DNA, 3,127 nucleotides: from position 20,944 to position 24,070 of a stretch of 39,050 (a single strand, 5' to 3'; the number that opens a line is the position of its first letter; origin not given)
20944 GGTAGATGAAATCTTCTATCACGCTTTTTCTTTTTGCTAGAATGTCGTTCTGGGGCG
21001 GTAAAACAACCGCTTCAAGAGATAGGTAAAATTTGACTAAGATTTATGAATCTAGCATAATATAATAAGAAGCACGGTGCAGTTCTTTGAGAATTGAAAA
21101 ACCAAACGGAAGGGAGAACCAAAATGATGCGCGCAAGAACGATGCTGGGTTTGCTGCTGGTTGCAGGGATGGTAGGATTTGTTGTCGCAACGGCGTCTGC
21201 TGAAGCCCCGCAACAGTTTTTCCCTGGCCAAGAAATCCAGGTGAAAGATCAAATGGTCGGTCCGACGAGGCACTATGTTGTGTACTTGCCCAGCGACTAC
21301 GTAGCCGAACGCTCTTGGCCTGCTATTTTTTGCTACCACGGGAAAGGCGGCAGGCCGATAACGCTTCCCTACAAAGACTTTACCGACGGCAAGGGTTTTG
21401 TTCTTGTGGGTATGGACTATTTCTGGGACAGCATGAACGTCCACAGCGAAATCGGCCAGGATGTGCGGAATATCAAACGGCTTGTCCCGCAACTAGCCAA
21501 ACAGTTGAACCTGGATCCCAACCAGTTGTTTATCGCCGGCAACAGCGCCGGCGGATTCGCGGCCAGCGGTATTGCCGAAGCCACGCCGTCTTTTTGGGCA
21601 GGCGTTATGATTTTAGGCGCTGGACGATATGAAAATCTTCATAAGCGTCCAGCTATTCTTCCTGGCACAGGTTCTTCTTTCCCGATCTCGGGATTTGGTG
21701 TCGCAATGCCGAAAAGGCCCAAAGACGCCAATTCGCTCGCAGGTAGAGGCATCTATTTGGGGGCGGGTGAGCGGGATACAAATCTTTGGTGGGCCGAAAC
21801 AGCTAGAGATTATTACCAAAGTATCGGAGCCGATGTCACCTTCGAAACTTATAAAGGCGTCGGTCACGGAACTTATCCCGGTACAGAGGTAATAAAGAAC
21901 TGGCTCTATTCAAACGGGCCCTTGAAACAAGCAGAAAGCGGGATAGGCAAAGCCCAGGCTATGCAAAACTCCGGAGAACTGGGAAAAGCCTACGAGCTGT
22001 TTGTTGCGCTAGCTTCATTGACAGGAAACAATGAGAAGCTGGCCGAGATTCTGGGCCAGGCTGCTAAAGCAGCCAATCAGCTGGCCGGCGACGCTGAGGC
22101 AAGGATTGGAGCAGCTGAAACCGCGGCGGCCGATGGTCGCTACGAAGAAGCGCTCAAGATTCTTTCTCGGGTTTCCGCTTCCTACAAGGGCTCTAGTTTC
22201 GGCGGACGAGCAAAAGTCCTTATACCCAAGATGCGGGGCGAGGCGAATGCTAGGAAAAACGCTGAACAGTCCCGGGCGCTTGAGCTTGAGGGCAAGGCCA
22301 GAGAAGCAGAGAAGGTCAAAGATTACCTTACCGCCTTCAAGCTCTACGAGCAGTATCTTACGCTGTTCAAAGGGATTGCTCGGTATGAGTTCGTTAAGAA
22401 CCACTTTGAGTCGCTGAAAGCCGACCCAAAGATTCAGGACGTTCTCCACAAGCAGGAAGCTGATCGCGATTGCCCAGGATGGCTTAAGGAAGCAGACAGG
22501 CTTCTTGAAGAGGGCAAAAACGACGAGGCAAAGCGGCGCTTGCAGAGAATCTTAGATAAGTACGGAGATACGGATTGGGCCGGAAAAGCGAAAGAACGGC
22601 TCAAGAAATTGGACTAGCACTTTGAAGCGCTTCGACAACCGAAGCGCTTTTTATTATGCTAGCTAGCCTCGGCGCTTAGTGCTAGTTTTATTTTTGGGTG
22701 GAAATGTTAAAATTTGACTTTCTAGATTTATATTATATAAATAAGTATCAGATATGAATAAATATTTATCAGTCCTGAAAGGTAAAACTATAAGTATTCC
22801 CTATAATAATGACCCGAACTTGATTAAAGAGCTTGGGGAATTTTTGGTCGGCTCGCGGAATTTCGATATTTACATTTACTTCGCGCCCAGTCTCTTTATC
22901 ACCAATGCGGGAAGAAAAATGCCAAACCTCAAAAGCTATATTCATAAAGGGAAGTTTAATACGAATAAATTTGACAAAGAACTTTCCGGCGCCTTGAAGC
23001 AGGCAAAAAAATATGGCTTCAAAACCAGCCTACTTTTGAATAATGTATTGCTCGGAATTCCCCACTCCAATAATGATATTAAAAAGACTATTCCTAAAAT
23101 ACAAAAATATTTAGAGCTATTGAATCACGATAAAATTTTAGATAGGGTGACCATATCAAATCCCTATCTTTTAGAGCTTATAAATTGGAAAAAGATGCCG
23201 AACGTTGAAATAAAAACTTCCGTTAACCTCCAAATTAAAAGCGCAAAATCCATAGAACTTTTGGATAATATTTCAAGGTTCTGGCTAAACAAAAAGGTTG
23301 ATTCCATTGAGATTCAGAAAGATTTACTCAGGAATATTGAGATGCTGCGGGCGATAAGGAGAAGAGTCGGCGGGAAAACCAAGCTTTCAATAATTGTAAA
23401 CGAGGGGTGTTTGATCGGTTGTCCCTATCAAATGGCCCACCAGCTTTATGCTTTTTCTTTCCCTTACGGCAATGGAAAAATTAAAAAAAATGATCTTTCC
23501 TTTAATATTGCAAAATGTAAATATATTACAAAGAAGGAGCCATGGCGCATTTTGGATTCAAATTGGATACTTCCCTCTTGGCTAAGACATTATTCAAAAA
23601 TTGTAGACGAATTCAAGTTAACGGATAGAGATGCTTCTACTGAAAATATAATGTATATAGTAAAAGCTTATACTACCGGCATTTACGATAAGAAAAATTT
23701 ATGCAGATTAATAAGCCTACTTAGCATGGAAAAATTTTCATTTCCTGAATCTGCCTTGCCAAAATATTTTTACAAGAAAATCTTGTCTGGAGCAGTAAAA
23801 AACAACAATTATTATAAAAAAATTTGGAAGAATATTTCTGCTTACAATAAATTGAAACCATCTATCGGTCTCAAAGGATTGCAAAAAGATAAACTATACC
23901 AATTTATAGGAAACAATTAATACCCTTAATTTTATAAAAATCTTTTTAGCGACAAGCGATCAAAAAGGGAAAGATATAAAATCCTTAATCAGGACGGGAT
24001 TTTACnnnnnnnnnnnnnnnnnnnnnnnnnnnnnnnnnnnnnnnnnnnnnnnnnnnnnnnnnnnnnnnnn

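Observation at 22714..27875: AT-rich five-gene operon I cannot map to a known pathway: U32-like protein, three radical-SAM-type enzymes and a TehB-like methyltransferase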

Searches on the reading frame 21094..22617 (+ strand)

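Call 16: search_protein_families(library=pfam, proteins=[window:21094-22617:+], max_evalue=0.001)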
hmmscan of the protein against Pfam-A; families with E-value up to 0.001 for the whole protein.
window:21094-22617:+ (507 aa): 5 families
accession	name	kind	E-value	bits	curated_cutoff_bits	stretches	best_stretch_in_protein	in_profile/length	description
PF13428.12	TPR_14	-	1.2e-06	29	23.5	0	463-496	4-37/44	Tetratricopeptide repeat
PF20434.5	BD-FAE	-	3.8e-06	27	26.8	1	100-158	46-104/215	BD-FAE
PF14559.12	TPR_19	-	7.2e-06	26.7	25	1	319-364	13-55/68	Tetratricopeptide repeat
PF00326.27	Peptidase_S9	-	0.00019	21.5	22.6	1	123-172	44-93/213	Prolyl oligopeptidase family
PF07859.19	Abhydrolase_3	-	0.00076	19.7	25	0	125-156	53-84/210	alpha/beta hydrolase fold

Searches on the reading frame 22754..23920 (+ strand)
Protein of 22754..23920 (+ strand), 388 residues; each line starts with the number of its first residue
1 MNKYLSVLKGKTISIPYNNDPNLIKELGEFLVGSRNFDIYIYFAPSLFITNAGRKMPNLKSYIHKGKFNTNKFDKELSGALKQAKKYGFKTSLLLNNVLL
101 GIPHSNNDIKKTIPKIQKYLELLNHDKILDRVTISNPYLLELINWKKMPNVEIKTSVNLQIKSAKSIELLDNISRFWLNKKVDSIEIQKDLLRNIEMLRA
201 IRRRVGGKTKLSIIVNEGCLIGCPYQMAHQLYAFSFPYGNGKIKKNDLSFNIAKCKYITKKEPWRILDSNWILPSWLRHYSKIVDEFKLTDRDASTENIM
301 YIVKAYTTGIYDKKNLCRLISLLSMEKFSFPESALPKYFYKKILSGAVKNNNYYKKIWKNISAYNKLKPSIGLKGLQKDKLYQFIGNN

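Call 3: search_protein_families(library=pfam, proteins=[window:22754-23920:+], max_evalue=0.1)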
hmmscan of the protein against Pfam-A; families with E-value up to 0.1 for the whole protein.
window:22754-23920:+ (388 aa): 1 family
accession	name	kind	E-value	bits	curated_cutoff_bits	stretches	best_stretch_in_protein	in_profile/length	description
PF01136.24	Peptidase_U32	-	0.093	12.4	22.4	0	114-183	2-71/233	Peptidase family U32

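Call 4: search_protein_families(library=ncbifam, proteins=[window:22754-23920:+], max_evalue=0.1)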
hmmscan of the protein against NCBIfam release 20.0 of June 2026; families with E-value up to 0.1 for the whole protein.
window:22754-23920:+ (388 aa): 1 family
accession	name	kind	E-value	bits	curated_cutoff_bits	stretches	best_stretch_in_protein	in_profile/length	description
TIGR02247.1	HAD-1A3-hyp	subfamily_domain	0.03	14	125.4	1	69-104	91-126/211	epoxide hydrolase N-terminal domain-like phosphatase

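Call 5: search_protein_families(library=padloc, proteins=[window:22754-23920:+], max_evalue=0.01)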
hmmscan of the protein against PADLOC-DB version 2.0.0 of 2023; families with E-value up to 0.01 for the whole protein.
window:22754-23920:+ (388 aa): 0 families

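Call 17: find_homologous_proteins(query=window:22754-23920:+)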
Query window:22754-23920:+ (388 aa): 45 proteins with E <= 0.001 among 3426 candidates.
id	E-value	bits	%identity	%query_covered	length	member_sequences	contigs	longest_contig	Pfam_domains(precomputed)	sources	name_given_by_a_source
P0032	3.6e-255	864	100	100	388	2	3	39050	-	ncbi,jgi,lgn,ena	-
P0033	1.3e-186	638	74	99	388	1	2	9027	-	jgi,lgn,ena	jgi:collagenase-like PrtC family protease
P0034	1.5e-175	602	70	99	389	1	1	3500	-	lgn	-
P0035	2.7e-175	601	70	99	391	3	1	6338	-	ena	-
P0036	8.2e-175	599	71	99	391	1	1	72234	-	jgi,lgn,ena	-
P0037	2.8e-174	597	70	99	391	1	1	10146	-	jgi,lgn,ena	-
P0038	5.1e-174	597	70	99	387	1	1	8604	-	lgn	-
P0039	1.4e-172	592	69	99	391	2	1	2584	-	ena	-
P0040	5.8e-172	590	70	99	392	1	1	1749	-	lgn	-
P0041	1.8e-171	588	67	99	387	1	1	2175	-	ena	-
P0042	4.1e-171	587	68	99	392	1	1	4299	-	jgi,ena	-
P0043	4.0e-170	584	68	99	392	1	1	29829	-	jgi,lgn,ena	-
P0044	1.6e-145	503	60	99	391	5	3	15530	-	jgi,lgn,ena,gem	-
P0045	6.8e-140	484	60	100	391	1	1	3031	-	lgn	-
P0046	1.6e-132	460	59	94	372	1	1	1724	-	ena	-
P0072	1.2e-89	319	42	96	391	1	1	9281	-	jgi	-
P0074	4.9e-87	310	45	96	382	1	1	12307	-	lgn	-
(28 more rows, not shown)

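Call 21: search_solved_structures(query=A1, max_evalue=10, show_alignments=2)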
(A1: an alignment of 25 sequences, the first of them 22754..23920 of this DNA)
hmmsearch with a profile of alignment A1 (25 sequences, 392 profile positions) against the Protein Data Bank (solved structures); distinct sequences matched with E-value up to 10: 2.
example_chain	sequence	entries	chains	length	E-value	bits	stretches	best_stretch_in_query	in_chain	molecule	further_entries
1vpx_A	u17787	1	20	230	1.5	10.8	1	9-108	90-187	PROTEIN (Transaldolase (EC 2.2.1.2))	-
6x46_A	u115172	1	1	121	2.2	10.2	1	221-247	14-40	Gametocyte-specific factor 1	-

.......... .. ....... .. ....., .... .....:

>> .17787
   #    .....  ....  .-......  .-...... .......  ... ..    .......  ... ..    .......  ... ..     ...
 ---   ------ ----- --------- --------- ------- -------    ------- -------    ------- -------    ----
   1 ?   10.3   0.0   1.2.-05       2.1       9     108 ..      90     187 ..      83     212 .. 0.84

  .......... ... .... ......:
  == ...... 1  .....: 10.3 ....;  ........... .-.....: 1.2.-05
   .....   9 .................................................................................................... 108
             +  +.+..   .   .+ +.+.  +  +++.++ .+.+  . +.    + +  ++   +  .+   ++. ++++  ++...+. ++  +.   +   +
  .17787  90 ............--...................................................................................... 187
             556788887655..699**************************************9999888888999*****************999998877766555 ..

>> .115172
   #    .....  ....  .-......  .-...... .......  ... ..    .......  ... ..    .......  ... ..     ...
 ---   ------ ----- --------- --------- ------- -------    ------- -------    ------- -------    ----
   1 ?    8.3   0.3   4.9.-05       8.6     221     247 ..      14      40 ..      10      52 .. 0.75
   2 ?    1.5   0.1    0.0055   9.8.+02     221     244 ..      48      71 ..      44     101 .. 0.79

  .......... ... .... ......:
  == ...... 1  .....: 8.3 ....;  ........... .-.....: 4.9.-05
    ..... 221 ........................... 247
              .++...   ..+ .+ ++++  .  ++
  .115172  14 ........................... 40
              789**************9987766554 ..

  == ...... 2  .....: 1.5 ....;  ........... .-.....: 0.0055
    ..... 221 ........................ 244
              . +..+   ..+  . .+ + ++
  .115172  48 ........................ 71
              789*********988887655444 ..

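Call 32: predict_structure(alignment_id=A3)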
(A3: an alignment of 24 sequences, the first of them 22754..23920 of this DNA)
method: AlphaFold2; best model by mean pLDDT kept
length: 388 residues; sequences in the alignment: 24
mean_pLDDT: 83.7   pTM: 0.87
mean pLDDT of the five models: 83.7, 82.1, 81.8, 78.2, 72.5
residues with pLDDT >= 90: 190; 70-90: 132; 50-70: 38; < 50: 28
segments of 3 or more residues with pLDDT < 50: 234-239, 245-252, 376-388
pLDDT, mean of each block of 10 residues (from residue 1): 88 94 95 89 85 64 82 92 96 83 63 91 96 89 93 91 88 84 93 92 91 91 68 49 47 68 90 94 95 85 96 93 85 92 86 94 86 54 43
secondary structure, 60 per line:
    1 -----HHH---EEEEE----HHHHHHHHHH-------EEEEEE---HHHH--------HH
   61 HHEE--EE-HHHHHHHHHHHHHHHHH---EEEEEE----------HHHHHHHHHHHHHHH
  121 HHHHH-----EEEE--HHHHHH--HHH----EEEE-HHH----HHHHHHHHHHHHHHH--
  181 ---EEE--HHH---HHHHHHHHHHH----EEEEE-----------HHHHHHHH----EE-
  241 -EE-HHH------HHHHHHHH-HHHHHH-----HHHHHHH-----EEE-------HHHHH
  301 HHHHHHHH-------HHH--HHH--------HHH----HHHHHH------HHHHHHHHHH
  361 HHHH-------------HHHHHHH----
elements in order: E12-16 H21-30 E38-43 H47-50 H59-62 H70-86 E90-95 H106-125 E131-134 H137-142 E152-155 H164-178 E184-186 H195-205 E210-214 H226-233 H254-261 H263-268 H274-280 E286-288 H296-308 H339-344 H351-364 H378-384

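Call 42: fold_search(model_id=the predicted structure, library=pdb)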
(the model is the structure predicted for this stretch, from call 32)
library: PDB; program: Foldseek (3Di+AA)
matches with E <= 10: 1691; with E <= 0.001: 20
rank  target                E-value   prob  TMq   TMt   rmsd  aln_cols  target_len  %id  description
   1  5d88                  1.1e-07  1.00  0.44  0.64   6.2       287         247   16  The Structure of the U32 Peptidase Mk0906 (released 2015-12-02)
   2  3n9s_A                1.2e-04  1.00  0.34  0.41  14.4       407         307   12  Class II fructose-1,6-bisphosphate aldolase from helicobacter pylori in complex with N-(4-hydroxybutyl)- glycolohydrox (released 2010-11-17)
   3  3rpm_B                1.3e-04  0.93  0.28  0.26  19.2       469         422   12  Crystal structure of the first GH20 domain of a novel Beta-N-acetyl-hexosaminidase StrH from Streptococcus pneumoniae  (released 2011-10-26)
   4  9isa_A                2.3e-04  1.00  0.29  0.20   8.5       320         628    8  Dimeric amylosucrase from Deinococcus geothermalis (released 2025-01-22)
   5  5tke_A                3.1e-04  0.98  0.27  0.25  11.7       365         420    7  Crystal Structure of Eukaryotic Hydrolase (released 2017-03-15)
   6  1m53                  3.5e-04  0.98  0.36  0.27  14.0       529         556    9  CRYSTAL STRUCTURE OF ISOMALTULOSE SYNTHASE (PALI) FROM KLEBSIELLA SP. LX3 (released 2003-07-08)
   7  2yll                  3.5e-04  0.87  0.27  0.24  19.1       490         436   11  Inhibition of the pneumococcal virulence factor StrH and molecular insights into N-glycan recognition and hydrolysis (released 2011-09-21)
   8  4hox                  4.2e-04  0.98  0.36  0.26  15.7       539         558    9  The crystal structure of isomaltulose synthase from Erwinia rhapontici NX5 in complex with Tris (released 2013-11-13)
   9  5ud1_A                4.2e-04  0.95  0.25  0.33  15.2       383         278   12  Class II fructose-1,6-bisphosphate aldolase H180Q variant of Helicobacter pylori (released 2018-04-11)
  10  4ooz_A                4.7e-04  0.94  0.27  0.28  16.0       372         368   10  Crystal structure of beta-1,4-D-mannanase from Cryptopygus antarcticus in complex with mannopentaose (released 2014-08-06)
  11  4az7                  5.3e-04  0.94  0.21  0.19  14.3       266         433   14  Differential inhibition of the tandem GH20 catalytic modules in the pneumococcal exo-beta-D-N-acetylglucosaminidase, Str (released 2013-07-10)
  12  1gg1_A                5.6e-04  1.00  0.35  0.40   8.5       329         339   12  CRYSTAL STRUCTURE ANALYSIS OF DAHP SYNTHASE IN COMPLEX WITH MN2+ AND 2-PHOSPHOGLYCOLATE (released 2000-10-04)
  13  1rqh                  6.0e-04  1.00  0.37  0.31  11.2       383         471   11  Propionibacterium shermanii transcarboxylase 5S subunit bound to pyruvic acid (released 2004-09-07)
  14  3ndo_A                6.3e-04  0.97  0.24  0.36  10.5       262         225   11  Crystal structure of deoxyribose phosphate aldolase from mycobacterium smegmatis (released 2010-07-21)
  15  9ne2_A                6.7e-04  0.96  0.27  0.23  11.2       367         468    9  cryoEM structure of the human OGA-L Catalytic Dimer (released 2025-12-24)
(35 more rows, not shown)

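Call 90: find_encoding_contigs(protein=P0072, flank=9000, max_places=1)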
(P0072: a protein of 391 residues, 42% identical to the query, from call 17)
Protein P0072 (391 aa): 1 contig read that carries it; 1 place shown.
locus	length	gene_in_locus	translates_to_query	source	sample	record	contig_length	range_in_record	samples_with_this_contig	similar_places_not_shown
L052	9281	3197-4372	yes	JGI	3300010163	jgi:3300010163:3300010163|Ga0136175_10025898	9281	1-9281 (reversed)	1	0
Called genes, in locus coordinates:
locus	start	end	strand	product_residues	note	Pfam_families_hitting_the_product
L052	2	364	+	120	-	?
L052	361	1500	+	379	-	PF13439:Glyco_transf_4, PF00534:Glycos_transf_1, PF13692:Glyco_trans_1_4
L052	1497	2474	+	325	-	-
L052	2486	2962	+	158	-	-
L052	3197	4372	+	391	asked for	-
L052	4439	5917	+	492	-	PF00925:GTP_cyclohydro2, PF00294:PfkB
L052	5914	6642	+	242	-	PF08867:FRG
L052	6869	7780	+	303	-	PF00535:Glycos_transf_2, PF10111:Glyco_tranf_2_2, PF13641:Glyco_tranf_2_3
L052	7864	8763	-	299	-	PF00535:Glycos_transf_2, PF13641:Glyco_tranf_2_3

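Call 91: find_encoding_contigs(protein=P0074, flank=9000, max_places=1)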
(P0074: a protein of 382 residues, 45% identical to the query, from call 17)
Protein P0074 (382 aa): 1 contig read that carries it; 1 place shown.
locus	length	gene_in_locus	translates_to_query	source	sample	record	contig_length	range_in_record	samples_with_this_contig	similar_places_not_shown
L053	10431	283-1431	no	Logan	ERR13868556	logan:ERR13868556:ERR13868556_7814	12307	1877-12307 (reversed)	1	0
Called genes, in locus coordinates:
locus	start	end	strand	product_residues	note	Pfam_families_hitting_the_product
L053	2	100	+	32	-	?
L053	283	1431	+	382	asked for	-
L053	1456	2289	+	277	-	PF04055:Radical_SAM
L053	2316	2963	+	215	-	PF03848:TehB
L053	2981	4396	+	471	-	-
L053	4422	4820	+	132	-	-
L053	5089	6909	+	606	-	PF01336:tRNA_anti-codon, PF00152:tRNA-synt_2, PF02938:GAD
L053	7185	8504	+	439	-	PF01336:tRNA_anti-codon (weak), PF00152:tRNA-synt_2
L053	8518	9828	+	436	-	PF01336:tRNA_anti-codon, PF00152:tRNA-synt_2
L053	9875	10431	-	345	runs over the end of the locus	PF02016:Peptidase_S66, PF17676:Peptidase_S66C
